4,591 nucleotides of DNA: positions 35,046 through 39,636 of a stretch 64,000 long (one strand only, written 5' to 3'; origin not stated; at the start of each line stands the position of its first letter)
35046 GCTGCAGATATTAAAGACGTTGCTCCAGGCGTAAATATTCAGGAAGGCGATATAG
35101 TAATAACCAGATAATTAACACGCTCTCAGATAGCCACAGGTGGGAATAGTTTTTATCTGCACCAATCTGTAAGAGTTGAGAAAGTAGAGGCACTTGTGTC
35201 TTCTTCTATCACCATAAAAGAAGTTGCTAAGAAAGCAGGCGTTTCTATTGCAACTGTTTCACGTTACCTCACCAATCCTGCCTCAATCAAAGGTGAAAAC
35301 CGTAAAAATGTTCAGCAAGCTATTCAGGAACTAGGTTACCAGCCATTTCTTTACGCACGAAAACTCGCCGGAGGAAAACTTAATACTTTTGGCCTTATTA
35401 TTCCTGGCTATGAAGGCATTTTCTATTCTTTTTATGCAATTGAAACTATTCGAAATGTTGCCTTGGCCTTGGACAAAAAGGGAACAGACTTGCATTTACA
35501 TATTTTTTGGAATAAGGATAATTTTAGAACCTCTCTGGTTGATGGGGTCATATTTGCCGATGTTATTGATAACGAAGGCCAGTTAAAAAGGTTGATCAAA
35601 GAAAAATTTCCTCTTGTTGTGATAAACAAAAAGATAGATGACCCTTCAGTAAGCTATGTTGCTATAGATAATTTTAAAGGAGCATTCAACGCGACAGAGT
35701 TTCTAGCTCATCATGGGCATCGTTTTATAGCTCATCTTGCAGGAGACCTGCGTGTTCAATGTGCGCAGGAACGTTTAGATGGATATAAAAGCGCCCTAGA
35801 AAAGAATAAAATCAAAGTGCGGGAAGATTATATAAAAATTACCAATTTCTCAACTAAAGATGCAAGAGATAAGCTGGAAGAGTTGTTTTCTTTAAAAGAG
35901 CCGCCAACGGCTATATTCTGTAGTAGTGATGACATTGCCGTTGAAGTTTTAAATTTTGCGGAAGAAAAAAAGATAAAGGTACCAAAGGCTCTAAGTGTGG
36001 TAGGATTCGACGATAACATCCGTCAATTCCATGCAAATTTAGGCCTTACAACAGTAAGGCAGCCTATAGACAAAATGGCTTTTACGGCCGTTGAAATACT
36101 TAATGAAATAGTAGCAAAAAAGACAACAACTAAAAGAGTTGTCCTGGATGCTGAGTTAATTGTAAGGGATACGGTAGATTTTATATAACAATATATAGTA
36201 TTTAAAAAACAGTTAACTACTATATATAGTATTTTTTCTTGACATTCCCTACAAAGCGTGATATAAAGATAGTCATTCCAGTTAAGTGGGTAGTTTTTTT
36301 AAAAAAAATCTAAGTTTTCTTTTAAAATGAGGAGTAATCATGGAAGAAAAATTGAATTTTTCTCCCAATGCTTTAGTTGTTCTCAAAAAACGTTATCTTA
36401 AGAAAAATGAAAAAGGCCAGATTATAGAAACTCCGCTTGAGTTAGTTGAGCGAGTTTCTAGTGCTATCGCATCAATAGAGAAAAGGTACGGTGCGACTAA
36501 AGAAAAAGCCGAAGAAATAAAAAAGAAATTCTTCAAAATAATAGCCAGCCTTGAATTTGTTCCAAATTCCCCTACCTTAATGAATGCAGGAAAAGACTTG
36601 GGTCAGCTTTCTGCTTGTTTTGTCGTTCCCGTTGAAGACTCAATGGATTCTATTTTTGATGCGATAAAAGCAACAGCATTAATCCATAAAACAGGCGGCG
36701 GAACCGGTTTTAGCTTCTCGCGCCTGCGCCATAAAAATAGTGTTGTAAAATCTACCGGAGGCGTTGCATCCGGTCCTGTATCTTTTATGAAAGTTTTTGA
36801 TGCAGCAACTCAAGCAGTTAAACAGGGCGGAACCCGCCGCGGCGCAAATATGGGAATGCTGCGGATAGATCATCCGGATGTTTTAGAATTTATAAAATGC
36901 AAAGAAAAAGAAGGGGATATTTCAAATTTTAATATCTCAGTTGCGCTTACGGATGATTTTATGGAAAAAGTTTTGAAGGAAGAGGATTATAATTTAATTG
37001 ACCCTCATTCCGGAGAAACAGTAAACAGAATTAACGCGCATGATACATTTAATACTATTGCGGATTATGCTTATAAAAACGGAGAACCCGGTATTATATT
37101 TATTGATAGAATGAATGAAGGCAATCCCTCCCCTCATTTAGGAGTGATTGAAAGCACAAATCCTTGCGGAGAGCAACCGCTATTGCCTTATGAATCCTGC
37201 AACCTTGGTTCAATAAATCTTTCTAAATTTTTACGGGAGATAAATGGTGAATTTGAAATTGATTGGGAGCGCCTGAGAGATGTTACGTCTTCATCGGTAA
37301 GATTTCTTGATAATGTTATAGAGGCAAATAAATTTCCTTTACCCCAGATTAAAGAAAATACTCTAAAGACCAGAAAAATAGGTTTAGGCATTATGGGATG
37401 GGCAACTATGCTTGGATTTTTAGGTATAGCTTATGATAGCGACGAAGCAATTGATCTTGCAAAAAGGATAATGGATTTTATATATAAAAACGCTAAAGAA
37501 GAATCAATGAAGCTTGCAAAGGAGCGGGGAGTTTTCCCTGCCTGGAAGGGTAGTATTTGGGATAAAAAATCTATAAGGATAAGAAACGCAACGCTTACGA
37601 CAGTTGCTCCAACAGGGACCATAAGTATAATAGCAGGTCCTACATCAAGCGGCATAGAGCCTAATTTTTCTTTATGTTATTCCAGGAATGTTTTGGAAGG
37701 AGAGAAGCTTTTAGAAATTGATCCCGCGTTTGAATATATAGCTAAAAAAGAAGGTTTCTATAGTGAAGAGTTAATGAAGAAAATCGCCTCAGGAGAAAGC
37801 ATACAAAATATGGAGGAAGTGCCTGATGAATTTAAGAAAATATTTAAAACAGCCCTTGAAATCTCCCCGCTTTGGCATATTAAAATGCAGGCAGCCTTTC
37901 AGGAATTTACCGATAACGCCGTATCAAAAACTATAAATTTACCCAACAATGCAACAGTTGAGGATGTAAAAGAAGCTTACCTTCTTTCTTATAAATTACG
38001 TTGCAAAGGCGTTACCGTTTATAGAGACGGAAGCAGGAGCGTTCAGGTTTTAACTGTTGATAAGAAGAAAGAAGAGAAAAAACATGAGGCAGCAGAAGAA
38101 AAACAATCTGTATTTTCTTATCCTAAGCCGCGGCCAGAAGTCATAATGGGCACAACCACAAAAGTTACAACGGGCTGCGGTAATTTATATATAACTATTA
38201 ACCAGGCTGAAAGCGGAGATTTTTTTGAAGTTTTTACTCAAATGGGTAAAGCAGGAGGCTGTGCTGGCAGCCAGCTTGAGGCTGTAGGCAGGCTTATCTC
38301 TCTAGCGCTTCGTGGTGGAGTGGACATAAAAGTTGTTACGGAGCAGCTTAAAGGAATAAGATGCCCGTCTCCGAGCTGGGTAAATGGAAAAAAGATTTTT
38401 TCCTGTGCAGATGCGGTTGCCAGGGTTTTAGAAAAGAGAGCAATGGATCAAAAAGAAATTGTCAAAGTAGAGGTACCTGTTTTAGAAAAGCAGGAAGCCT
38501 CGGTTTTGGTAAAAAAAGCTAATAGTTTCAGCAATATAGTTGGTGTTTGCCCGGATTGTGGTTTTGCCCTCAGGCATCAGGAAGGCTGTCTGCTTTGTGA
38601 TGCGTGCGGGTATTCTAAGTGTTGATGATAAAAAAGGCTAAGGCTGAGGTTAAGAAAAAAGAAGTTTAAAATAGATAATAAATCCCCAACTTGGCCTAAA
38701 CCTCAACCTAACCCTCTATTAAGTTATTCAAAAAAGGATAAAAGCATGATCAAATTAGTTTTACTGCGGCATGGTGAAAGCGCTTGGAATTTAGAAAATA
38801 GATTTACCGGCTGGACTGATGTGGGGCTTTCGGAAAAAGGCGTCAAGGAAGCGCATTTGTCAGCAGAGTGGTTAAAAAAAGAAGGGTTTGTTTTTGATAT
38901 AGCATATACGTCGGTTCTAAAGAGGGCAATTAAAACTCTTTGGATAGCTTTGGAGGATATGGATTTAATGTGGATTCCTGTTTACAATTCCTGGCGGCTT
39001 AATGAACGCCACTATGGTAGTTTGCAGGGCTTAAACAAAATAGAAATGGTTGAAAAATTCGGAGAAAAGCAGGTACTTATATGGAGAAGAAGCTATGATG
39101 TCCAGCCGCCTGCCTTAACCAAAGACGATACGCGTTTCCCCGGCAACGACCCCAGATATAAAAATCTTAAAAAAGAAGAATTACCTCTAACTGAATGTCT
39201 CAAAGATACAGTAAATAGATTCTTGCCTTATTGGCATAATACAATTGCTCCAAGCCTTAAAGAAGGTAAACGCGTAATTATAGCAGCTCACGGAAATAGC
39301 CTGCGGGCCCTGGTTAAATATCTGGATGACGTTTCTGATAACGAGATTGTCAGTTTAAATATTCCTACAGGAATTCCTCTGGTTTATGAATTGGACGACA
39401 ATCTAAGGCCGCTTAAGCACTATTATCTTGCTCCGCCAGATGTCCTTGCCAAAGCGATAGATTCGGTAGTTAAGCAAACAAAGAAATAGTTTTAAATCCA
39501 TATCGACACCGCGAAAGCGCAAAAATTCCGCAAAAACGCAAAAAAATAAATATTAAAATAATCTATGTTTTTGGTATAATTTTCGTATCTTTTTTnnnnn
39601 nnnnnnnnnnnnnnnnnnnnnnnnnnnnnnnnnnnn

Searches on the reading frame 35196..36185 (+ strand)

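Call 64: search_protein_families(library=pfam, proteins=[window:35196-36185:+], max_evalue=0.00001)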
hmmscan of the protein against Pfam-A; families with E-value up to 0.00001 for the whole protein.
window:35196-36185:+ (330 aa): 4 families
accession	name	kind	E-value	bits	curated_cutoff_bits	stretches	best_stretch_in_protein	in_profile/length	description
PF13377.12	Peripla_BP_3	-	1.9e-29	103.3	26.5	1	168-327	2-167/167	Periplasmic binding protein-like domain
PF00356.27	LacI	-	1.3e-17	63.7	27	1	6-50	1-45/46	Bacterial regulatory proteins, lacI family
PF00532.27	Peripla_BP_1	-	4e-15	56.5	22.2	1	108-316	51-271/281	Periplasmic binding proteins and sugar binding domain of LacI family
PF13407.12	Peripla_BP_4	-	2.3e-14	54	35.1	1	115-309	56-257/258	Periplasmic binding protein domain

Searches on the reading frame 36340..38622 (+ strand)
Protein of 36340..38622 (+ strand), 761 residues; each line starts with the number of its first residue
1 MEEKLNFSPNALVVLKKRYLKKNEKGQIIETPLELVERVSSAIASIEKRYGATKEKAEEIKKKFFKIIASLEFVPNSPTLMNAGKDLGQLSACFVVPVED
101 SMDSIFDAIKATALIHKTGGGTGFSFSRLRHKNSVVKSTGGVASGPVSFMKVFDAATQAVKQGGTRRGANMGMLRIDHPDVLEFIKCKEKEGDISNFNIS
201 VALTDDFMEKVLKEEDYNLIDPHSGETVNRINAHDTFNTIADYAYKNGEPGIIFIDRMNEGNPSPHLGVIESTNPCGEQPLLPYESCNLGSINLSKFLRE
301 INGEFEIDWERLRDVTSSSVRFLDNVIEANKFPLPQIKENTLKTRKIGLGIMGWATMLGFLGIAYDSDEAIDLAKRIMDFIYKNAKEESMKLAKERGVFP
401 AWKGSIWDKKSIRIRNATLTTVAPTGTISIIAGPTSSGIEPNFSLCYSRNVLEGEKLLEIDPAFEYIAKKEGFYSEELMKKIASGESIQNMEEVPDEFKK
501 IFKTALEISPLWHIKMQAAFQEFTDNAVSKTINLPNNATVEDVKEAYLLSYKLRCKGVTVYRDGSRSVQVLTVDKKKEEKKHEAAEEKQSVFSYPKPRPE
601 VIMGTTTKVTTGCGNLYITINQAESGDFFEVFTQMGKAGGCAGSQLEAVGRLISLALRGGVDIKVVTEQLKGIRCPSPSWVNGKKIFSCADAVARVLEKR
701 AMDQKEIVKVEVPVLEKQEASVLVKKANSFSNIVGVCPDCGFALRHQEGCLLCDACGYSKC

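Call 64: search_protein_families(library=pfam, proteins=[window:36340-38622:+], max_evalue=0.00001)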
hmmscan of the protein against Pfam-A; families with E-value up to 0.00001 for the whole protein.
window:36340-38622:+ (761 aa): 3 families
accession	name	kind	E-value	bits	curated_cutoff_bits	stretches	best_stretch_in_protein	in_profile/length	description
PF02867.20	Ribonuc_red_lgC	-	8.5e-142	473.9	23.9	1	91-561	1-523/523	Ribonucleotide reductase, barrel domain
PF12637.14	TSCPD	-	3.4e-22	79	22.8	1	607-699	5-86/88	TSCPD domain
PF00317.26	Ribonuc_red_lgN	-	3.8e-22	78.6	28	1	6-88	2-77/77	Ribonucleotide reductase, all-alpha domain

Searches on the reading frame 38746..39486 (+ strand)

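Call 65: search_protein_families(library=pfam, proteins=[window:38746-39486:+], max_evalue=0.00001)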
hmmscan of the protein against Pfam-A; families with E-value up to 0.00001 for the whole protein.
window:38746-39486:+ (247 aa): 1 family
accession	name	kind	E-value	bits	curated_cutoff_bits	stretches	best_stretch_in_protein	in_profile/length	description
PF00300.27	His_Phos_1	-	7.3e-33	114.3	21.7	1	4-123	1-115/194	Histidine phosphatase superfamily (branch 1)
